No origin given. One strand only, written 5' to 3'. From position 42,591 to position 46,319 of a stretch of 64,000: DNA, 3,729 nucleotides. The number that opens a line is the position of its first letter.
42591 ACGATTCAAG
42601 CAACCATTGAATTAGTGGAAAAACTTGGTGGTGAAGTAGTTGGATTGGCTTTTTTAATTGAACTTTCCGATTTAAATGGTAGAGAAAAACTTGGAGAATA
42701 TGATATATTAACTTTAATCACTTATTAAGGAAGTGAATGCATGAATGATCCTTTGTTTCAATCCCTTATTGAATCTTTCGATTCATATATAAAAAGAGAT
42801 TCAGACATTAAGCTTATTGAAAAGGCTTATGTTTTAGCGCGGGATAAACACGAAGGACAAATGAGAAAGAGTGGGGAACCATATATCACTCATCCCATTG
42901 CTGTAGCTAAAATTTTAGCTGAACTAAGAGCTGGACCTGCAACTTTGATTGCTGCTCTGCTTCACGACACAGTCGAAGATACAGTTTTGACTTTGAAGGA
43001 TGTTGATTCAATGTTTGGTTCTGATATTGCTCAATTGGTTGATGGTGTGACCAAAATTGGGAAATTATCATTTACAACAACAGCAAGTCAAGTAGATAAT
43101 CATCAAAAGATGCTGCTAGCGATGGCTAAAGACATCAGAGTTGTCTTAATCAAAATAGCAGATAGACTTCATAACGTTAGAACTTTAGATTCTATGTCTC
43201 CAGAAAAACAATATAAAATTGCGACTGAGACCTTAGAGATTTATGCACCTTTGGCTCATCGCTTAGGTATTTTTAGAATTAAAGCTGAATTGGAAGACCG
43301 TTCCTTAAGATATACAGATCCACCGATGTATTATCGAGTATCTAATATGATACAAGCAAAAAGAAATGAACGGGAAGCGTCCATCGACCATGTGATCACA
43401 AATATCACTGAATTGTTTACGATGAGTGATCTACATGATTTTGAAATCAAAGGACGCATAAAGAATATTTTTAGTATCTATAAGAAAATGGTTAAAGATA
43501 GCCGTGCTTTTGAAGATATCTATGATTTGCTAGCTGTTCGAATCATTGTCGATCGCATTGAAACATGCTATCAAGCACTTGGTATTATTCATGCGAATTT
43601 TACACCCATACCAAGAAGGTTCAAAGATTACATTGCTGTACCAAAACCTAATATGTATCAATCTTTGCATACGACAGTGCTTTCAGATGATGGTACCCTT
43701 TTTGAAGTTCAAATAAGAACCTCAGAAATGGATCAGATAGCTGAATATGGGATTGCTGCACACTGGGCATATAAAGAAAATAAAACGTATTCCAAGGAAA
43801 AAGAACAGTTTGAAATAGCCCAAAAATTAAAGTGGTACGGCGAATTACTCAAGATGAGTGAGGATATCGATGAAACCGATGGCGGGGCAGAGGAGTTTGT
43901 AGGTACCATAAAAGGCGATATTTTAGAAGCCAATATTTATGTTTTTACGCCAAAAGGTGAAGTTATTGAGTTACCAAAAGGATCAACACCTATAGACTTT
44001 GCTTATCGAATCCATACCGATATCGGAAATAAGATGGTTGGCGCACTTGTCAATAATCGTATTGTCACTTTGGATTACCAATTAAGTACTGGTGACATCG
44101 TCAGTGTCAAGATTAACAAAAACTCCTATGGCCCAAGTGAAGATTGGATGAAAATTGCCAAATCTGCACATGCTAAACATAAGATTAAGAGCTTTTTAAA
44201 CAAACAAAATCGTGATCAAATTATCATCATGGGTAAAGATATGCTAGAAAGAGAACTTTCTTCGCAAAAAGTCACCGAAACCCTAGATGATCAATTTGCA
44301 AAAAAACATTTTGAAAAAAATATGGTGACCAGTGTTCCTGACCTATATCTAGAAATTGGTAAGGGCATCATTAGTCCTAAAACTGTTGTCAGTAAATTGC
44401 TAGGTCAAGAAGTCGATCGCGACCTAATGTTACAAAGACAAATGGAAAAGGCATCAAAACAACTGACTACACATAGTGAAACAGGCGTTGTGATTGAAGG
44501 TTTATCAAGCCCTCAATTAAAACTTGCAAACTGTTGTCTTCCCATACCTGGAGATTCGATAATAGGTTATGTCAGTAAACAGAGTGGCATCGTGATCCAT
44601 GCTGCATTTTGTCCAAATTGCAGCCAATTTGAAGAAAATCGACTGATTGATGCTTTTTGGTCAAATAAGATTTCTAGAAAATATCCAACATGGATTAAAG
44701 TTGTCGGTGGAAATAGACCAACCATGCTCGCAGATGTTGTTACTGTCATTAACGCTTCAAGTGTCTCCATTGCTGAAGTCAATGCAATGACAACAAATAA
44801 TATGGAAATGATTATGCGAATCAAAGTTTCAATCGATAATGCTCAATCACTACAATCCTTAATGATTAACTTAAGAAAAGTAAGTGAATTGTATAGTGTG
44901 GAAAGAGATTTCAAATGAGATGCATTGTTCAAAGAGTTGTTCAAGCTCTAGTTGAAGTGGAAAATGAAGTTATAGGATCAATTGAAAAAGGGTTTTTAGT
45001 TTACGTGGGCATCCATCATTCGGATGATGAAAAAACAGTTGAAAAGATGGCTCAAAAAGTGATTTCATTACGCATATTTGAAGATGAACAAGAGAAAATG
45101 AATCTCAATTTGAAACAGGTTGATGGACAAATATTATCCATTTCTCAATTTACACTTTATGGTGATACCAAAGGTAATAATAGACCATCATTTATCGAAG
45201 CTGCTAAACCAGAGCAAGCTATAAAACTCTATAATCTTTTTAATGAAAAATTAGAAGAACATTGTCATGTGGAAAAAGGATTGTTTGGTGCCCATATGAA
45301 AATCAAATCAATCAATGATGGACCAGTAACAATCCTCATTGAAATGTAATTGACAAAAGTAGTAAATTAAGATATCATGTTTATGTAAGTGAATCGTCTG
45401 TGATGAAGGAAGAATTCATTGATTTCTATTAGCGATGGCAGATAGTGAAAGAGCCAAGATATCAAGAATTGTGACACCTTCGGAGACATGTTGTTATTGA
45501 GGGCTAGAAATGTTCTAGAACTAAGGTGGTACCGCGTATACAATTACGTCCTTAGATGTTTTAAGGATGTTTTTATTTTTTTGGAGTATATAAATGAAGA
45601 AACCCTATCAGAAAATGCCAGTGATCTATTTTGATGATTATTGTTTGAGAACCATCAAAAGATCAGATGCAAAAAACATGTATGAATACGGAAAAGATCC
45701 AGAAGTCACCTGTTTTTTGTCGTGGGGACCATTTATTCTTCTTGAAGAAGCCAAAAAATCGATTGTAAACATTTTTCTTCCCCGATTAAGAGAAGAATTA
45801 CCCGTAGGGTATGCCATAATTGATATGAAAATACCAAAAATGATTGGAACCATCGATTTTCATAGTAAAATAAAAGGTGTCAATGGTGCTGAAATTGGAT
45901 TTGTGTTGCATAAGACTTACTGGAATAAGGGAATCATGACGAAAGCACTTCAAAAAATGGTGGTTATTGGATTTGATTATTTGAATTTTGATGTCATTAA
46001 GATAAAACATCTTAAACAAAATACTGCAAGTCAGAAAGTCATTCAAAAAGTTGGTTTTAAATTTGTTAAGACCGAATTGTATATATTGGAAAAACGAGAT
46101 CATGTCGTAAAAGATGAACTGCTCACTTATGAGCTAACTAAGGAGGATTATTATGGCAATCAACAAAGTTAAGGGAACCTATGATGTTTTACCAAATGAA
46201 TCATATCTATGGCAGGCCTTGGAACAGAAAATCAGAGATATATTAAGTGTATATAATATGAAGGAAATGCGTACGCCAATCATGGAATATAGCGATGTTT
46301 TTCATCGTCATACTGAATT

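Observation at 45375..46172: A T-box leader controls a GNAT acetyltransferase fused into the hisS-aspS operon, and its specifier is the overlapping GAC/CAC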

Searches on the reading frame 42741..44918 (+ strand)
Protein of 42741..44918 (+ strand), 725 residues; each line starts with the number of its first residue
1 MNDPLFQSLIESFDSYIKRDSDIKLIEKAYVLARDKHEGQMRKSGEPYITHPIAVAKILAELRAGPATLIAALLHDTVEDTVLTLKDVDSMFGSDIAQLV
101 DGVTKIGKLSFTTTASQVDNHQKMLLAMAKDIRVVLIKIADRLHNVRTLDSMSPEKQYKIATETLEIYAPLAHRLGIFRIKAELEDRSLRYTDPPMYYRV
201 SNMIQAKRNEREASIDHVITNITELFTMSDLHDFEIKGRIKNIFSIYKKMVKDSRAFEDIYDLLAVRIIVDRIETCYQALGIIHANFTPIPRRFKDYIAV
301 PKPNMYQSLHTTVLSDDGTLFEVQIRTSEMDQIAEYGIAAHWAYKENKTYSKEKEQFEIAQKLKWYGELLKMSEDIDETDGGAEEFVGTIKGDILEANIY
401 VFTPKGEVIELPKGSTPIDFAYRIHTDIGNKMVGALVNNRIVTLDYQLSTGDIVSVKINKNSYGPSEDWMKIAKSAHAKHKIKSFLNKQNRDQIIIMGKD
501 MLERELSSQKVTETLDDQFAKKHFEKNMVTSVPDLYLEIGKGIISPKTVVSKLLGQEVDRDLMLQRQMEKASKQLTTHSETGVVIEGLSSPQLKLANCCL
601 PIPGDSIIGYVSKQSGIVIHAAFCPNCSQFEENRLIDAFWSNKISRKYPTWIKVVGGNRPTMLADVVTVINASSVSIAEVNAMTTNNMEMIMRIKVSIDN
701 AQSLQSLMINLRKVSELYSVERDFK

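Call 7: search_protein_families(library=pfam, proteins=[window:42741-44918:+])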
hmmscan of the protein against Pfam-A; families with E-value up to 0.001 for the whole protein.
window:42741-44918:+ (725 aa): 6 families
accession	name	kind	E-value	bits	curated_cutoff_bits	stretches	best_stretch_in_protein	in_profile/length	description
PF13328.12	HD_4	-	6.2e-50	169.4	27.2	1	29-177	1-155/156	HD domain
PF04607.23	RelA_SpoT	-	8e-43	145.7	27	1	238-348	1-112/113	Region found in RelA / SpoT proteins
PF02824.27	TGS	-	1.8e-23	82.8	22.2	1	399-456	1-58/60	TGS domain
PF13291.12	ACT_4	-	4.8e-16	59.7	27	1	646-722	3-80/80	ACT domain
PF01966.28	HD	-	2.1e-11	44.5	22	1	48-145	1-115/116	HD domain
PF19296.4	RelA_AH_RIS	-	8.2e-09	36.2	23.8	1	472-633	3-181/185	RelA/SpoT, AH and RIS domains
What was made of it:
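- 42741..44918 (+): relA/spoT-type (p)ppGpp synthetase-hydrolase gene, upstream neighbour. Pfam HD_4, RelA_SpoT, TGS and ACT_4 (call 7)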

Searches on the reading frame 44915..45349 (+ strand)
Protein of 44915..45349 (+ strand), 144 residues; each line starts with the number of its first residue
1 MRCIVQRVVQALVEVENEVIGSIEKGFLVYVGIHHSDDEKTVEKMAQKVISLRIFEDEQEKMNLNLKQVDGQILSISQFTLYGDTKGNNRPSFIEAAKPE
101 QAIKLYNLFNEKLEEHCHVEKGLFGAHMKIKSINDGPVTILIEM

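Call 7: search_protein_families(library=pfam, proteins=[window:44915-45349:+])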
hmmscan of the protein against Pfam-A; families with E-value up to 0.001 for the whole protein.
window:44915-45349:+ (144 aa): 1 family
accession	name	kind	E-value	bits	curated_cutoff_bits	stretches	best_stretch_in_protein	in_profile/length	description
PF02580.21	Tyr_Deacylase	-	7.9e-57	192.1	25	1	2-143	1-144/144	D-Tyr-tRNA(Tyr) deacylase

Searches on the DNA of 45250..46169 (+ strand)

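Call 4: search_rna_families(source=window, start=45250, end=45700, threshold=evalue, max_evalue=10, show_alignments=5)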
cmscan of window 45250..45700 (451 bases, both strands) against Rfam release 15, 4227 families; matches with E-value up to 10: 6.
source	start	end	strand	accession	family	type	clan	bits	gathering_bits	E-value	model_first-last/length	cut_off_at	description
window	45391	45556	+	RF00230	T-box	Cis-reg; leader;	-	60.6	93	7.6e-13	1-219/219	no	T-box leader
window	45267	45342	-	RF00816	mir-245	Gene; miRNA;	-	18.5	70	0.39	1-85/85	no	mir-245 microRNA precursor family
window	45636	45699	+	RF02408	snoR124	Gene; snRNA; snoRNA; CD-box;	-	17.7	70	5.7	1-77/77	no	Small nucleolar RNA snoR124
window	45622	45665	+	RF01278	SNORD109A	Gene; snRNA; snoRNA; CD-box;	CL00069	16.6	35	1.3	1-67/67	no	Small nucleolar RNA SNORD109A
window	45622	45665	-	RF03894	mir-5736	Gene; miRNA;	-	15.4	90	6.5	1-80/80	no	mir-5736 microRNA precursor family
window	45360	45382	+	RF00180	REN-SRE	Cis-reg;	-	11.1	41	6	1-37/37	no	Renin stability regulatory element (REN-SRE)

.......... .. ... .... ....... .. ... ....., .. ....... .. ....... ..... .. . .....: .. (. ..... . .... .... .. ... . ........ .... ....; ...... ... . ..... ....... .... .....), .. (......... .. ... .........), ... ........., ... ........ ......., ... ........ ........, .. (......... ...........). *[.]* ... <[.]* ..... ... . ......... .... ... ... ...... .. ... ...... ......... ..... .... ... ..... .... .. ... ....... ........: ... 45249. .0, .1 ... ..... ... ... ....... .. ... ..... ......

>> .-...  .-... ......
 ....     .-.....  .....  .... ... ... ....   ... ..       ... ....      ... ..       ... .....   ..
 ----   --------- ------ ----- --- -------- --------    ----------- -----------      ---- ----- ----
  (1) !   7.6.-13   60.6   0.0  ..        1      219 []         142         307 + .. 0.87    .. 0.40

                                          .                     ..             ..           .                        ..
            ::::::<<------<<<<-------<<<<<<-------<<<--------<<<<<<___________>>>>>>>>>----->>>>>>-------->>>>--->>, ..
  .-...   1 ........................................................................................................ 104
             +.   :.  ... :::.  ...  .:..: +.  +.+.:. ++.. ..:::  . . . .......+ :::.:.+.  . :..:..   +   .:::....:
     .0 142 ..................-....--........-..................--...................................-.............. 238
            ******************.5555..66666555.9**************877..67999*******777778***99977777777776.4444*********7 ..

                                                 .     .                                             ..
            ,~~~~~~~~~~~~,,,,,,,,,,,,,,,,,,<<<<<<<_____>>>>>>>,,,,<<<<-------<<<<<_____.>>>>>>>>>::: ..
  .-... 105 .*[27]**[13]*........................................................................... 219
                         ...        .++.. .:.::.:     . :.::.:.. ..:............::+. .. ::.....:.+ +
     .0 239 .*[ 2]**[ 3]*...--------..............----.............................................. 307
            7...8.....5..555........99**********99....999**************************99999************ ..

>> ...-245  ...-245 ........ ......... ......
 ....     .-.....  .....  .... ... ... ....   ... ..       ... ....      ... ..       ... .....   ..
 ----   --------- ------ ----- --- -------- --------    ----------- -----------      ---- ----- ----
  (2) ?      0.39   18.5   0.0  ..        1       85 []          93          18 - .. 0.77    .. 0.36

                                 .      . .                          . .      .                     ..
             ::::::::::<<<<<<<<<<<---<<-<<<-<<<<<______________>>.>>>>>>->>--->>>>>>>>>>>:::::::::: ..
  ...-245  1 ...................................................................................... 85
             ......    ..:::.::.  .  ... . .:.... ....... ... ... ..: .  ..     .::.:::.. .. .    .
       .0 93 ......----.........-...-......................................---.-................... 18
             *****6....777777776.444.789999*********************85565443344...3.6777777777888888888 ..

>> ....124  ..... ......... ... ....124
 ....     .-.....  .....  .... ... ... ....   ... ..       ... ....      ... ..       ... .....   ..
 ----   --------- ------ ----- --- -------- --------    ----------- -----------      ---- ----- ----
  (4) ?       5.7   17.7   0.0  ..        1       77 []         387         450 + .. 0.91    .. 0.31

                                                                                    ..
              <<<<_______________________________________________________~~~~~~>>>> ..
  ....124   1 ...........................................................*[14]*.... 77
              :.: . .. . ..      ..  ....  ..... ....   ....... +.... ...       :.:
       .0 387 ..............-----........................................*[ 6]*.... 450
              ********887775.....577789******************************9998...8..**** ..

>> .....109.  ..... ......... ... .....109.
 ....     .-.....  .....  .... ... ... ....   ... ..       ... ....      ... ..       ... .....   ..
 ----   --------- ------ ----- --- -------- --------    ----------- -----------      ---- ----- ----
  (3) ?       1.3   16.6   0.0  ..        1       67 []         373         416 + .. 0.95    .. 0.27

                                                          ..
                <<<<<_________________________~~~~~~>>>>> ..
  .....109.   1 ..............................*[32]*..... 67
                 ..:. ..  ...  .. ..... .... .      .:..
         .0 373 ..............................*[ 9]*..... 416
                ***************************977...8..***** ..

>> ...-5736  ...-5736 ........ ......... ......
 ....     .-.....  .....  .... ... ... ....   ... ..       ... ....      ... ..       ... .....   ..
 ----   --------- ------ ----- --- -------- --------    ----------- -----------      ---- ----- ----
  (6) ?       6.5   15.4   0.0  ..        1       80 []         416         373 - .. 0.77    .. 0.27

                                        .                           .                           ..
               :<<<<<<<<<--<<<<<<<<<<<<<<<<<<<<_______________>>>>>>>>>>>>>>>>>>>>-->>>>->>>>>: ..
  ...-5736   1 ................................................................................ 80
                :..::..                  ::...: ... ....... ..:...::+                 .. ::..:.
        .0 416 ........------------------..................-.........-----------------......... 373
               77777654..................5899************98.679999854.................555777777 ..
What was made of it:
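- On T-box leader (Rfam RF00230): The Rfam alignment deletes 40 model positions (call 4).
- Checked: T-box: Rfam RF00230 matches 45391-45556 at 60.6 bits, E 7.6e-13 in a 451-nt search (call 4).
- The Rfam alignment of the window's own specifier loop has low posterior probability and puts ACA in the slot (call 4).
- Tried and rejected: Rfam alignment of the window's specifier: it put ACA (Thr) in the slot at low posterior probability (call 4).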

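Call 57: search_rna_families(sources=[L069, L045, L002, L075, L014], threshold=evalue, max_evalue=0.0001, show_alignments=5)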
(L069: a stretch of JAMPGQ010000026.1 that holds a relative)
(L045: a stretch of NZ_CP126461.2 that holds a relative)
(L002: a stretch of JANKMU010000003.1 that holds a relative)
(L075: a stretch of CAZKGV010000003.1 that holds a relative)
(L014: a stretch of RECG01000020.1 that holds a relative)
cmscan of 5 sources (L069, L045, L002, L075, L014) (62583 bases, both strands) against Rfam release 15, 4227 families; matches with E-value up to 0.0001: 5.
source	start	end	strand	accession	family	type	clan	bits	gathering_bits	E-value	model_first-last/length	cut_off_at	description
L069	5751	5946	+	RF00230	T-box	Cis-reg; leader;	-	107.8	93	7.1e-23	1-219/219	no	T-box leader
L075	5777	5943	+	RF00230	T-box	Cis-reg; leader;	-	70.9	93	2.3e-13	1-219/219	no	T-box leader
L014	5801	5968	+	RF00230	T-box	Cis-reg; leader;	-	53.4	93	7.6e-09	1-219/219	no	T-box leader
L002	5827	5962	+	RF00230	T-box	Cis-reg; leader;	-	48.6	93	1.3e-07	1-219/219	no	T-box leader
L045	5786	5972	+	RF00230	T-box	Cis-reg; leader;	-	47.3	93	2.7e-07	1-219/219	no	T-box leader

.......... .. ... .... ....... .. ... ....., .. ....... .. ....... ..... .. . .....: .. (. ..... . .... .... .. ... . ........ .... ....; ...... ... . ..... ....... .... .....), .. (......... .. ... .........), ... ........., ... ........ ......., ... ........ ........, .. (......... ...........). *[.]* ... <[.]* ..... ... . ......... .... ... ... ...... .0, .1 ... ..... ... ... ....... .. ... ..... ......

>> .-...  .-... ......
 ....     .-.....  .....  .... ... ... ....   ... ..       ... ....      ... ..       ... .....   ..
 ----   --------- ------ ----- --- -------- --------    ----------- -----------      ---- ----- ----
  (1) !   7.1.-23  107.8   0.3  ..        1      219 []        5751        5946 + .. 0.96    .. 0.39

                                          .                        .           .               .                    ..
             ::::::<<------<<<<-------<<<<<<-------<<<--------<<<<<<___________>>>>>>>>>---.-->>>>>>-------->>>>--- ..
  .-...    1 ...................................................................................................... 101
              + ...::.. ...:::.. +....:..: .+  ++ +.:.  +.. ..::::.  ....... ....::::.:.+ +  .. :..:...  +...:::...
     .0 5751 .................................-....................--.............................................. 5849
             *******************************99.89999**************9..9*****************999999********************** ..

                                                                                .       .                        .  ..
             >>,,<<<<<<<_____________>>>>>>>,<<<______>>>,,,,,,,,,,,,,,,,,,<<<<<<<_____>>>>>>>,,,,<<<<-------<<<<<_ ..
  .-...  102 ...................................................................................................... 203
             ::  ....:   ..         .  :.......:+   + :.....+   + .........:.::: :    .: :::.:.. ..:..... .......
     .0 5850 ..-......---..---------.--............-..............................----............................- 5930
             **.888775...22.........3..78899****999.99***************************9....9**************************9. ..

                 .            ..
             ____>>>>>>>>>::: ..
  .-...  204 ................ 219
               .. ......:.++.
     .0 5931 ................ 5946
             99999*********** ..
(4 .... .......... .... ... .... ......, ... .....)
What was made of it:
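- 45473..45475 (+): Specifier codon GAC (Asp). It is followed by the purine A45476 and then the basal helix. GAC lies in the Rfam codon slot of the canonical orthologue L069 (call 57).
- On T-box leader (Rfam RF00230): The orthologous Anaeroplasma leader, which keeps Stem II, scores 107.8 bits (call 57).
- T-box identity: calls 4 and 57.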
